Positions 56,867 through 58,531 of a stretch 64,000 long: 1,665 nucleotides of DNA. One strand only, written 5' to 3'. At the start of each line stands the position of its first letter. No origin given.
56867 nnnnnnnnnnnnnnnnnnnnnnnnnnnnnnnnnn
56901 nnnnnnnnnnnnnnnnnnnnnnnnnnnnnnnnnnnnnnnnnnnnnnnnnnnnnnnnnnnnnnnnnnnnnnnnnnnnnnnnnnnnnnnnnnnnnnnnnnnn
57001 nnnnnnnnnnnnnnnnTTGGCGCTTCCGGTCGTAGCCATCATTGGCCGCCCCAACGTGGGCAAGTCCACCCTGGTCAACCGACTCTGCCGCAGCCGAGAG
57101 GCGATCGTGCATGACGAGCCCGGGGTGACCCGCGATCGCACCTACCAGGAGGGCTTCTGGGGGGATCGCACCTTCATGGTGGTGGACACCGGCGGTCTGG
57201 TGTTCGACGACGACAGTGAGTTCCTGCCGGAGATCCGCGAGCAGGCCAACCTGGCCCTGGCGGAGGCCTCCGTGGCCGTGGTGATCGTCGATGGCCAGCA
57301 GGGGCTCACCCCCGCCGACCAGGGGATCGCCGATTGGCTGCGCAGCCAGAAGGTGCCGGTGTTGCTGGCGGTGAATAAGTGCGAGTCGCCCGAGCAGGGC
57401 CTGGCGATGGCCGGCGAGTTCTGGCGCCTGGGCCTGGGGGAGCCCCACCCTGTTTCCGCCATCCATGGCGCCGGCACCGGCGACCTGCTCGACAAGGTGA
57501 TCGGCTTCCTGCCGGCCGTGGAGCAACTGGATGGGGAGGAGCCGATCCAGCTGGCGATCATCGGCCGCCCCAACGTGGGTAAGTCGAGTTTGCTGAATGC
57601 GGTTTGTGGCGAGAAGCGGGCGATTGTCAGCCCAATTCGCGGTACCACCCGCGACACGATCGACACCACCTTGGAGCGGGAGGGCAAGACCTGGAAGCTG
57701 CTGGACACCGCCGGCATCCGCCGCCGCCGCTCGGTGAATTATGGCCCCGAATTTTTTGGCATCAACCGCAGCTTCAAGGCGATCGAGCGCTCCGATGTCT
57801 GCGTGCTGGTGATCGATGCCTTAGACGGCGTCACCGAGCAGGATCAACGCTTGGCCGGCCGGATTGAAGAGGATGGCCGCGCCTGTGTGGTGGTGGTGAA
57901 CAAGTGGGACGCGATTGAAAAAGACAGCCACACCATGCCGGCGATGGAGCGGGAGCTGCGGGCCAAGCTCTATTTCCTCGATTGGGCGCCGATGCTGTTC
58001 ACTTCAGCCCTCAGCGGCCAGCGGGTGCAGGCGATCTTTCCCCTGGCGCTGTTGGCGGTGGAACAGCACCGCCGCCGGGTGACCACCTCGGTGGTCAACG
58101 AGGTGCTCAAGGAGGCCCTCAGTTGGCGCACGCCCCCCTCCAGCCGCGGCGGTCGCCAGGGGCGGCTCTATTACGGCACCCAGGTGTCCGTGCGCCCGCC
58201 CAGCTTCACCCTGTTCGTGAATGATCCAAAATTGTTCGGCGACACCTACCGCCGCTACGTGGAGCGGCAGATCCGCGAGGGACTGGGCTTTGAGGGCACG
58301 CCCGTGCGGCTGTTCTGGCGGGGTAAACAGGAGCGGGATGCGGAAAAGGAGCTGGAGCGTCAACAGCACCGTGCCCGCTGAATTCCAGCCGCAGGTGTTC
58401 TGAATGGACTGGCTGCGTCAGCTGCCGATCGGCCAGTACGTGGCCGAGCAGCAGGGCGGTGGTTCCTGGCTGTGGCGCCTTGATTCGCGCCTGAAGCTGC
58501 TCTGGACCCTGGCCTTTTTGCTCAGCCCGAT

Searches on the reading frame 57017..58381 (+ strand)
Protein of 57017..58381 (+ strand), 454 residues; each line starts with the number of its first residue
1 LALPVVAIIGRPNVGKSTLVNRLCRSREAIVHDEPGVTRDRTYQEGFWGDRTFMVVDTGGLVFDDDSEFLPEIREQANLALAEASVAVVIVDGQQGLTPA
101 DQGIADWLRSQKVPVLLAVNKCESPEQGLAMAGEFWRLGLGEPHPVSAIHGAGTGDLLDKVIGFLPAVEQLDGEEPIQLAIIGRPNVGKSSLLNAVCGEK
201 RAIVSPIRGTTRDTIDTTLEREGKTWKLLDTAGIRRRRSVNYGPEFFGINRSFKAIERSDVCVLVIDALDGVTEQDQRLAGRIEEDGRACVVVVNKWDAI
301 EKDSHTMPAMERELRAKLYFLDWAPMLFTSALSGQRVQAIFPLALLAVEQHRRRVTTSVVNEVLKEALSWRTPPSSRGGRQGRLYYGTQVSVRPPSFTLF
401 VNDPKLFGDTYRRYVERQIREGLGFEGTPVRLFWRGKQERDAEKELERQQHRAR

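Call 81: search_protein_families(library=pfam, proteins=[window:57017-58381:+], max_evalue=0.00001)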
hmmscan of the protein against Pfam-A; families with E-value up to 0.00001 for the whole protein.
window:57017-58381:+ (454 aa): 9 families
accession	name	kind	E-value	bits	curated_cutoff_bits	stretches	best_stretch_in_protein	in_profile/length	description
PF01926.29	MMR_HSR1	-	1.2e-57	193.3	21.9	2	179-296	2-113/113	50S ribosome-binding GTPase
PF14714.11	KH_dom-like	-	1.2e-28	99.6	27.3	1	354-435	1-81/81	KH-domain-like of EngA bacterial GTPase enzymes, C-terminal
PF00009.33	GTP_EFTU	-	1.1e-22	81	26.5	2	178-342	5-180/188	Elongation factor Tu GTP binding domain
PF02421.24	FeoB_N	-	5.8e-22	78.3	27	2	178-308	2-126/156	Ferrous iron transport protein B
PF00350.29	Dynamin_N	-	5.3e-11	43.3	27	0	179-222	1-43/168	Dynamin family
PF03193.22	RsgA_GTPase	-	6.8e-09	36.2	30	0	180-235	110-169/174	RsgA GTPase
PF04548.22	AIG1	-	1.4e-07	31.5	27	0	8-90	5-88/212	AIG1 family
PF08477.19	Roc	-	5.9e-07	30.2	27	0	179-297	2-118/119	Ras of Complex, Roc, domain of DAPkinase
PF00004.35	AAA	-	8.5e-06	26.7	21.2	0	181-299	3-94/131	ATPase family associated with various cellular activities (AAA)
